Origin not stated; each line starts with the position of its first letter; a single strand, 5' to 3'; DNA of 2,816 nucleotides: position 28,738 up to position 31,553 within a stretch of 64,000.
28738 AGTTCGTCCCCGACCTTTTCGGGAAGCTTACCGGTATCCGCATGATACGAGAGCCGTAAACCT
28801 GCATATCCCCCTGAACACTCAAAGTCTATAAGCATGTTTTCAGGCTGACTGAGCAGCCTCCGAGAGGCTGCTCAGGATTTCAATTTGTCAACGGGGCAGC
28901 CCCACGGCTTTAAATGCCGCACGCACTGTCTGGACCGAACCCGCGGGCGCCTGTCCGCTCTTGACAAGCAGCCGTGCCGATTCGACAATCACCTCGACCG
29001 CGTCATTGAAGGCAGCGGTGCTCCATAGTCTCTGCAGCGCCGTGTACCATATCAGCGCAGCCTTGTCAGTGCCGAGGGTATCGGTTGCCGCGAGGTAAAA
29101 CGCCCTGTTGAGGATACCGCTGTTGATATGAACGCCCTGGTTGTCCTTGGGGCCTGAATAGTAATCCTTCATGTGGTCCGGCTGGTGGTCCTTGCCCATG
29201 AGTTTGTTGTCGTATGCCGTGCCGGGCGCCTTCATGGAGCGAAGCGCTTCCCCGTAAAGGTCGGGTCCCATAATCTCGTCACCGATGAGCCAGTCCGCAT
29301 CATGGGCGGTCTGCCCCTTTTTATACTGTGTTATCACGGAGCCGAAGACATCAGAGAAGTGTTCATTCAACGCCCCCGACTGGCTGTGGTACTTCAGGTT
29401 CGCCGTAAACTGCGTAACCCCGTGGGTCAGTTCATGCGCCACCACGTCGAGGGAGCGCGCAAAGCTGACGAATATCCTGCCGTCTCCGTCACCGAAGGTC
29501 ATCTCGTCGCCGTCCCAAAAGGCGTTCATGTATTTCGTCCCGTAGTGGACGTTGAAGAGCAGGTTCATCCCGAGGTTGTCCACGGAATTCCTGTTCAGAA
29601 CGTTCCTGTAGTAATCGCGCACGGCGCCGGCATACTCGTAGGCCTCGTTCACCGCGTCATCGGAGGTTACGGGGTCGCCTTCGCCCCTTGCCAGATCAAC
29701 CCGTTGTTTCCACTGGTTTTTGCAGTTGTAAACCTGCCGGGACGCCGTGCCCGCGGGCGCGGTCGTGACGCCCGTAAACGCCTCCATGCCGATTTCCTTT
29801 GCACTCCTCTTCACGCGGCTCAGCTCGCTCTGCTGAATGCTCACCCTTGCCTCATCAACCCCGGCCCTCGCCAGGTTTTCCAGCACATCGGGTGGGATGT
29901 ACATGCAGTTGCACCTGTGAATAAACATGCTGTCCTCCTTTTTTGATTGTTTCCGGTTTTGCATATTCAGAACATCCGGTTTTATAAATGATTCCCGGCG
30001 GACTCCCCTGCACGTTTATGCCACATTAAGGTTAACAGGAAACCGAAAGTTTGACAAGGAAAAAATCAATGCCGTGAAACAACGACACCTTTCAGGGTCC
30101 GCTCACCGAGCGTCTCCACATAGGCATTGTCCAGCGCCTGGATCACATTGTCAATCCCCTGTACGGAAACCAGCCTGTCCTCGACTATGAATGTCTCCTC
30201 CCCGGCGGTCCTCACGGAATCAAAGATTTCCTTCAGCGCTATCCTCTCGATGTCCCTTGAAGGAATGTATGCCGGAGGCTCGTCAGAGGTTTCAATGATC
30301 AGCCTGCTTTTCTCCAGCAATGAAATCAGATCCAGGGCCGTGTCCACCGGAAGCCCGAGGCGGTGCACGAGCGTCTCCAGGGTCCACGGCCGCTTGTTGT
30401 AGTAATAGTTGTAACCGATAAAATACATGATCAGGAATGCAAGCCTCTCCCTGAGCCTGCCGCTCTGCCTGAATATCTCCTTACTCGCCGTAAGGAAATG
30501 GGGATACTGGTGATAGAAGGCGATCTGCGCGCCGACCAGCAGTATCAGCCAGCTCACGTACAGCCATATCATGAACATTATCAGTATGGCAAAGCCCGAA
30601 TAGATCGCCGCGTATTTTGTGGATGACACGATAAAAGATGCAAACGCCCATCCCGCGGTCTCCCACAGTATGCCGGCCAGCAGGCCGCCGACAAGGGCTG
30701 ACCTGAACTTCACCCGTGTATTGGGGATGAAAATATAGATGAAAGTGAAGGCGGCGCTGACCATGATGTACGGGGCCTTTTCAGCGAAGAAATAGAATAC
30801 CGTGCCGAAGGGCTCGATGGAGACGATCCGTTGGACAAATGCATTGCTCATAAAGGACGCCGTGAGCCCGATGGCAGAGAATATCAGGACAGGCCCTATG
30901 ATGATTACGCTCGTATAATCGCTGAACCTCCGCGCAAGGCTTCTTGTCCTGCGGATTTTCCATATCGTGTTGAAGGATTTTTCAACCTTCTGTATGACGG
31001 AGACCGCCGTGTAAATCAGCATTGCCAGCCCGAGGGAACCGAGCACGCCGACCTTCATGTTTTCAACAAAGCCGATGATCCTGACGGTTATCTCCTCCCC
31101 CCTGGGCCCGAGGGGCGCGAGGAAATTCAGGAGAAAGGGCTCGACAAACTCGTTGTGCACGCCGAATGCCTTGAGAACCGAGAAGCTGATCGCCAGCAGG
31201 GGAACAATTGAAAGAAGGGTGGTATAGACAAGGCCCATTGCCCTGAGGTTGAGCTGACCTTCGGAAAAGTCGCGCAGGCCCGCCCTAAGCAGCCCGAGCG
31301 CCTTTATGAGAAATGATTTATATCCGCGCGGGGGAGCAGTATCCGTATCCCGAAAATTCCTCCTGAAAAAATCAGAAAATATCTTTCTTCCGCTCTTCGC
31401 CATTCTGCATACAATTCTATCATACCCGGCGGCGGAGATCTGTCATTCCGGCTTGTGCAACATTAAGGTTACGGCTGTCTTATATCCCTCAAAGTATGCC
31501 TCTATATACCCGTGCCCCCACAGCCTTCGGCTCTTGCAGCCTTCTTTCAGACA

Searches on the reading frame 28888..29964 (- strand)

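Call 92: search_protein_families(library=pfam, proteins=[window:28888-29964:-], max_evalue=0.00001)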
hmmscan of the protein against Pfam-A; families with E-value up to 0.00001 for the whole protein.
window:28888-29964:- (358 aa): 2 families
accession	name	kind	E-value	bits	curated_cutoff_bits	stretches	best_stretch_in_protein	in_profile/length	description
PF02868.21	Peptidase_M4_C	-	1.5e-49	168.5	24.4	1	188-355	1-164/165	Thermolysin metallopeptidase, alpha-helical domain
PF01447.24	Peptidase_M4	-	9.3e-32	110.9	22.4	1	77-185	49-145/145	Thermolysin metallopeptidase, catalytic domain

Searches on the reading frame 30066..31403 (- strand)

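Call 92: search_protein_families(library=pfam, proteins=[window:30066-31403:-], max_evalue=0.00001)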
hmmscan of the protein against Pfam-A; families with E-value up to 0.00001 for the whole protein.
window:30066-31403:- (445 aa): 1 family
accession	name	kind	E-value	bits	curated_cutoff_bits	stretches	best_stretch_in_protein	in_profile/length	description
PF03631.20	Virul_fac_BrkB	-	8.6e-51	173.5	33.7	1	48-299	2-256/259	Virulence factor BrkB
